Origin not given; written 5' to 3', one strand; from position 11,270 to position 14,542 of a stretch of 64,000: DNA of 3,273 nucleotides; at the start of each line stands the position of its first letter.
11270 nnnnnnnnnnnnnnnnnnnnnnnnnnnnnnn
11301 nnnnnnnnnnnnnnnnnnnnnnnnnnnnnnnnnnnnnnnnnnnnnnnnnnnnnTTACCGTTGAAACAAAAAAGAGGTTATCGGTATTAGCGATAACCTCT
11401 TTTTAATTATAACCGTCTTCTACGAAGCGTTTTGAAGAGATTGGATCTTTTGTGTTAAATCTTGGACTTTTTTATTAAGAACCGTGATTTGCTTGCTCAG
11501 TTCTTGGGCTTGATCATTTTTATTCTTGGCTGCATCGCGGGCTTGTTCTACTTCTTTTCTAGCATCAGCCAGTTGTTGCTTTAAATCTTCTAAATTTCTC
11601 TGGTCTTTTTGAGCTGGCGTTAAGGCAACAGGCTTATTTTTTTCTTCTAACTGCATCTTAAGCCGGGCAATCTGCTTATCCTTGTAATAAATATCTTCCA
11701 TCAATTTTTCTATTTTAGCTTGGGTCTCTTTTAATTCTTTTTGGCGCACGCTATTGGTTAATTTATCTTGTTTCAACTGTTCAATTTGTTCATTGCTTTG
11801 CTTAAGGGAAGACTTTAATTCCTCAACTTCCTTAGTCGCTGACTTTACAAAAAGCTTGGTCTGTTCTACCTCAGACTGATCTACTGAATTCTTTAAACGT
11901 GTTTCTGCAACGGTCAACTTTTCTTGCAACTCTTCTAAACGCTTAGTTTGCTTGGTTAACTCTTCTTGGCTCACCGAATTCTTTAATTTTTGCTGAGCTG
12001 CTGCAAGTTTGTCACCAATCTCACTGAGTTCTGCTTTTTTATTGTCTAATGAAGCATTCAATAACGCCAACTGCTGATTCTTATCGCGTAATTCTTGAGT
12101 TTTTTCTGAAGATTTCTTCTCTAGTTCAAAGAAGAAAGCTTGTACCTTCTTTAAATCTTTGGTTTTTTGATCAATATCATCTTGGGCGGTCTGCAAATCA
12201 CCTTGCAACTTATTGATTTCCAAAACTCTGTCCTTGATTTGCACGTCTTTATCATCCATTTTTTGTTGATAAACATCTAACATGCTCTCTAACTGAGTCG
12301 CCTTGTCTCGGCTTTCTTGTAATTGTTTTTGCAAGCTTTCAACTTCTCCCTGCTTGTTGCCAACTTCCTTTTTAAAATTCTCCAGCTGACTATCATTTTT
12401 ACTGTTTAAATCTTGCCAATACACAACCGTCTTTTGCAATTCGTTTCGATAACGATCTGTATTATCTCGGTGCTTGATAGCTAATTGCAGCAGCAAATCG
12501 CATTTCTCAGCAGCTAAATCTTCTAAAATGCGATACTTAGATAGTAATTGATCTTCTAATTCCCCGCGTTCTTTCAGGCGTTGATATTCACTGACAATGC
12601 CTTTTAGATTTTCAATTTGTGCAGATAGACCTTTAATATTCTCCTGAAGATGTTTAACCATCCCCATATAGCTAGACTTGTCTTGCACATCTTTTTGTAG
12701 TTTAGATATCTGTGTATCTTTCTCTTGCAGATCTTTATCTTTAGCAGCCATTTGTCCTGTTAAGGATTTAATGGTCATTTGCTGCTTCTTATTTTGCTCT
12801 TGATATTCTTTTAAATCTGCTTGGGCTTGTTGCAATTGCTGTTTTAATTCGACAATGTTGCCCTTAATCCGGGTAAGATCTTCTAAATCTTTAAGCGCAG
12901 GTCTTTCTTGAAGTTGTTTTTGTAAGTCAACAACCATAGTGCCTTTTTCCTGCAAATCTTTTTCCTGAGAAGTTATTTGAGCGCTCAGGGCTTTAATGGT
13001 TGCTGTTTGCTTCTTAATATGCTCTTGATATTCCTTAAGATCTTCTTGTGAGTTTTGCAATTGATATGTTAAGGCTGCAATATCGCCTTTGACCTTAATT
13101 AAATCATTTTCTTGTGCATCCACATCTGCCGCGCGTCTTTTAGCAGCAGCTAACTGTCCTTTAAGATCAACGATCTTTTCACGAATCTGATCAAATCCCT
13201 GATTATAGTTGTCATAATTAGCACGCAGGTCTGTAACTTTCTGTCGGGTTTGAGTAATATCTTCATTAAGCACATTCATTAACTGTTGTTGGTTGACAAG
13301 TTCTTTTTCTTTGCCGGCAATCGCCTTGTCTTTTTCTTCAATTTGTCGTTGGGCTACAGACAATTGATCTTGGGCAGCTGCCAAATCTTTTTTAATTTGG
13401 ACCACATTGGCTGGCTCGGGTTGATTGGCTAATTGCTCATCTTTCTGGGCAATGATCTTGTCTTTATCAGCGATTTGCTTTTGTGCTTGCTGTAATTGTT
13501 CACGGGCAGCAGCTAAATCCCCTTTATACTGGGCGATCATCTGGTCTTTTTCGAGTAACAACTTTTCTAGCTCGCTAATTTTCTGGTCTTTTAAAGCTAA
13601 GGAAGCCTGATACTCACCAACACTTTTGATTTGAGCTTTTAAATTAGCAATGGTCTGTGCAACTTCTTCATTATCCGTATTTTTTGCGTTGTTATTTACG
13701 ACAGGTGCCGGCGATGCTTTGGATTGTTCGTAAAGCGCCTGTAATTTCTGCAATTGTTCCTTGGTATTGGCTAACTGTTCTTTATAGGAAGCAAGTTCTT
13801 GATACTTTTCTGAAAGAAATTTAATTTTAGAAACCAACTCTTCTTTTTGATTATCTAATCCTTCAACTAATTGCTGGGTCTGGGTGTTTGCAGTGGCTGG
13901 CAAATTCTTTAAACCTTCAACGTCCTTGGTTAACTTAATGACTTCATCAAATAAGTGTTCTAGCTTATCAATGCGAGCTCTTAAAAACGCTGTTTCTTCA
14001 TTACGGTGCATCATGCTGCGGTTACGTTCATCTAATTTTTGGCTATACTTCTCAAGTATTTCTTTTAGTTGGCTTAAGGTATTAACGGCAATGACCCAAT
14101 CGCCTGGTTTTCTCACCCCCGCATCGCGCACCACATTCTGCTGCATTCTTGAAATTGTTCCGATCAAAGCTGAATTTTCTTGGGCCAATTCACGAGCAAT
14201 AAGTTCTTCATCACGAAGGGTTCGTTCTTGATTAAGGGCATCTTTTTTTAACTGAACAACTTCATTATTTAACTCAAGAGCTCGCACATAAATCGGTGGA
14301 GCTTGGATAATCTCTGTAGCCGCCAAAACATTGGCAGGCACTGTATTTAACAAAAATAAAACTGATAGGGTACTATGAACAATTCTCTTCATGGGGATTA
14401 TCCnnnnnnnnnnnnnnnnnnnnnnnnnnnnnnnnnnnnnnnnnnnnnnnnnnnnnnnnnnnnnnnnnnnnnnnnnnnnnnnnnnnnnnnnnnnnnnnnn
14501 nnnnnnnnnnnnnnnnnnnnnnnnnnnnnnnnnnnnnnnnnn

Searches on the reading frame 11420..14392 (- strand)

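Call 60: search_protein_families(library=pfam, proteins=[window:11420-14392:-], max_evalue=0.0001)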
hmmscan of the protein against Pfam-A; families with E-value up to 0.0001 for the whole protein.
window:11420-14392:- (990 aa): 2 families
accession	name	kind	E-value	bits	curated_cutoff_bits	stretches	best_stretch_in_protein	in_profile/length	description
PF08614.16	ATG16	-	4.4e-09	37.2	33.7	0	325-432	78-185/200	Autophagy protein 16 (ATG16)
PF09787.14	Golgin_A5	-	1.4e-05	25.2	31.7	1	476-672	35-235/305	Golgin subfamily A member 5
